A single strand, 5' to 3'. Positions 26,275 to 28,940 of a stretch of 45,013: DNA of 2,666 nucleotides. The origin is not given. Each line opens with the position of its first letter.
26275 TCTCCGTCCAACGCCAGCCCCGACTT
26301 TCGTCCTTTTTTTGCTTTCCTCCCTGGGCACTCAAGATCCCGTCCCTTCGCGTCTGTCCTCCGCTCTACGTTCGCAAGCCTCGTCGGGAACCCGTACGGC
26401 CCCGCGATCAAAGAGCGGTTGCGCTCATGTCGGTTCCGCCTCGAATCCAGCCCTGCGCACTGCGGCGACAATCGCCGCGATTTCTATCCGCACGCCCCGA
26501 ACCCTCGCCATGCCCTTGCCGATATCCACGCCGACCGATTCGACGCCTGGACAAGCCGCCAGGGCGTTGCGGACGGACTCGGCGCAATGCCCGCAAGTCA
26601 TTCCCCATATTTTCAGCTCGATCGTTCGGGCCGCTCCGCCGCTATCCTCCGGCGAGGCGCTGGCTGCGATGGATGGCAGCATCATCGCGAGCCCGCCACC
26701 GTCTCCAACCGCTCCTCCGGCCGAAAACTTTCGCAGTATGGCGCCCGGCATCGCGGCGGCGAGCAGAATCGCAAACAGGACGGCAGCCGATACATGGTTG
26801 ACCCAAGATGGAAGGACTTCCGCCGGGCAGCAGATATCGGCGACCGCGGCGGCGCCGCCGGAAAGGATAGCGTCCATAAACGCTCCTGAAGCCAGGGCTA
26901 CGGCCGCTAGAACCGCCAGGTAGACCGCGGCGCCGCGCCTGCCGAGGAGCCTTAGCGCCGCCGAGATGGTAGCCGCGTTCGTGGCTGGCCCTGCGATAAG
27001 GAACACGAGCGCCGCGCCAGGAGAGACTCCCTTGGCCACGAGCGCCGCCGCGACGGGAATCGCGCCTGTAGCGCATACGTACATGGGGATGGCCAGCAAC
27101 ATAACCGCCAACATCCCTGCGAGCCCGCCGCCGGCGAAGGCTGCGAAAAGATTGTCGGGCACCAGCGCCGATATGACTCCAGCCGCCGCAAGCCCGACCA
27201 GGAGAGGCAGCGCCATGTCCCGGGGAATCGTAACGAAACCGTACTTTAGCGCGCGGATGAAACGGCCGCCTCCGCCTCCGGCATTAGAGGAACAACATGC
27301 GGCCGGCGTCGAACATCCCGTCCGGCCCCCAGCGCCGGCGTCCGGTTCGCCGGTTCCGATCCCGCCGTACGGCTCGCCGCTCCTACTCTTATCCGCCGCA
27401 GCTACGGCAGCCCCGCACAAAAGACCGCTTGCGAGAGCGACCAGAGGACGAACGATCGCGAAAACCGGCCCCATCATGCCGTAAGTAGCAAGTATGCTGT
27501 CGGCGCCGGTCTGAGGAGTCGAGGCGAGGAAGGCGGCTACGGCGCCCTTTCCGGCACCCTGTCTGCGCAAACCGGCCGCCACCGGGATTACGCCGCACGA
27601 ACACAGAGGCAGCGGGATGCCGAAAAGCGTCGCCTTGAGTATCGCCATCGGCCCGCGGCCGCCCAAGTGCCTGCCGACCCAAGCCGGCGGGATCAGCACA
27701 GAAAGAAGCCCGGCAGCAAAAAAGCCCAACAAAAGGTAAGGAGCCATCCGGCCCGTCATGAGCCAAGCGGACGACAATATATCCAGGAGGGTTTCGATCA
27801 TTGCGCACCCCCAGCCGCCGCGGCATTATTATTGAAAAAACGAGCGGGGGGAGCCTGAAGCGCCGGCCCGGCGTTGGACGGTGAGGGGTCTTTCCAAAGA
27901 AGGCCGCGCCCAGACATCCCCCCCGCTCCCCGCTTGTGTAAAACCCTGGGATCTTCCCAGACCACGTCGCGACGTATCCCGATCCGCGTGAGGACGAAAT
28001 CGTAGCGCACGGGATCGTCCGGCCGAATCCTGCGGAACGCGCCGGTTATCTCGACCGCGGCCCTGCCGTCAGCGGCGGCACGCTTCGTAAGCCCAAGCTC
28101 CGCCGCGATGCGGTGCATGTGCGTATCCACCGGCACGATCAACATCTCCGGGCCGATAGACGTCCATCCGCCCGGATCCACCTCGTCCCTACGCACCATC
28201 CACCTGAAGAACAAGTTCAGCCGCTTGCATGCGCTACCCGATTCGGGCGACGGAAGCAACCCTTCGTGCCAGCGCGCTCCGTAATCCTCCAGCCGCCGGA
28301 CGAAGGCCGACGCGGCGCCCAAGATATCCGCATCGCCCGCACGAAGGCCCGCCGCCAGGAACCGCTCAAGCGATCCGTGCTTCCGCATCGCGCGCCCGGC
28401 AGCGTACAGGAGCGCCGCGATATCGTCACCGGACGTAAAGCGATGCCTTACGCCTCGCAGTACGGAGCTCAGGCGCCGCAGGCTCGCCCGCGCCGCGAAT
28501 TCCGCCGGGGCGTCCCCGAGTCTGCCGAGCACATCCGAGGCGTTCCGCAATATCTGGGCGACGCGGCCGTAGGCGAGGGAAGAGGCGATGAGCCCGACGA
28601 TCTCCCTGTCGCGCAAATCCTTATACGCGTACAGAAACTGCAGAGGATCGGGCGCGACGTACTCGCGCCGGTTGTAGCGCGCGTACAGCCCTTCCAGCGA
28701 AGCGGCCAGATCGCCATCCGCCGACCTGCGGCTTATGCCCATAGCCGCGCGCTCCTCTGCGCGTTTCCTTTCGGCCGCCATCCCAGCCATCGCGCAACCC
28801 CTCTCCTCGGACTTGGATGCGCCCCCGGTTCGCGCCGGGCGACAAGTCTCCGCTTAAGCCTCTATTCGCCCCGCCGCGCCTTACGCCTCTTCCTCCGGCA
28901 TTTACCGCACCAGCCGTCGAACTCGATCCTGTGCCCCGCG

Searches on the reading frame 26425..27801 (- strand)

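Call 47: search_protein_families(library=pfam, proteins=[window:26425-27801:-], max_evalue=0.00001)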
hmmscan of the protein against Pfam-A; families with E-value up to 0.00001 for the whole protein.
window:26425-27801:- (458 aa): 2 families
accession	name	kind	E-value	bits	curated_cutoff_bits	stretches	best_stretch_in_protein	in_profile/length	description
PF03773.19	ArsP_1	-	1.2e-29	103.9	32.3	1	15-306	12-289/294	Predicted permease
PF00403.32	HMA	-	1.9e-12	47.8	24.8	1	396-454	2-62/62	Heavy-metal-associated domain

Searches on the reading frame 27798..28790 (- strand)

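Call 47: search_protein_families(library=pfam, proteins=[window:27798-28790:-], max_evalue=0.00001)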
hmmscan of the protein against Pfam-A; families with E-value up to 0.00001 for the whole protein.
window:27798-28790:- (330 aa): 1 family
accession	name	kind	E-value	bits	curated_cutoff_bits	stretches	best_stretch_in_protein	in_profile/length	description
PF09674.15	DUF2400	-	1.7e-70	238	25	1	48-272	1-224/225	Protein of unknown function (DUF2400)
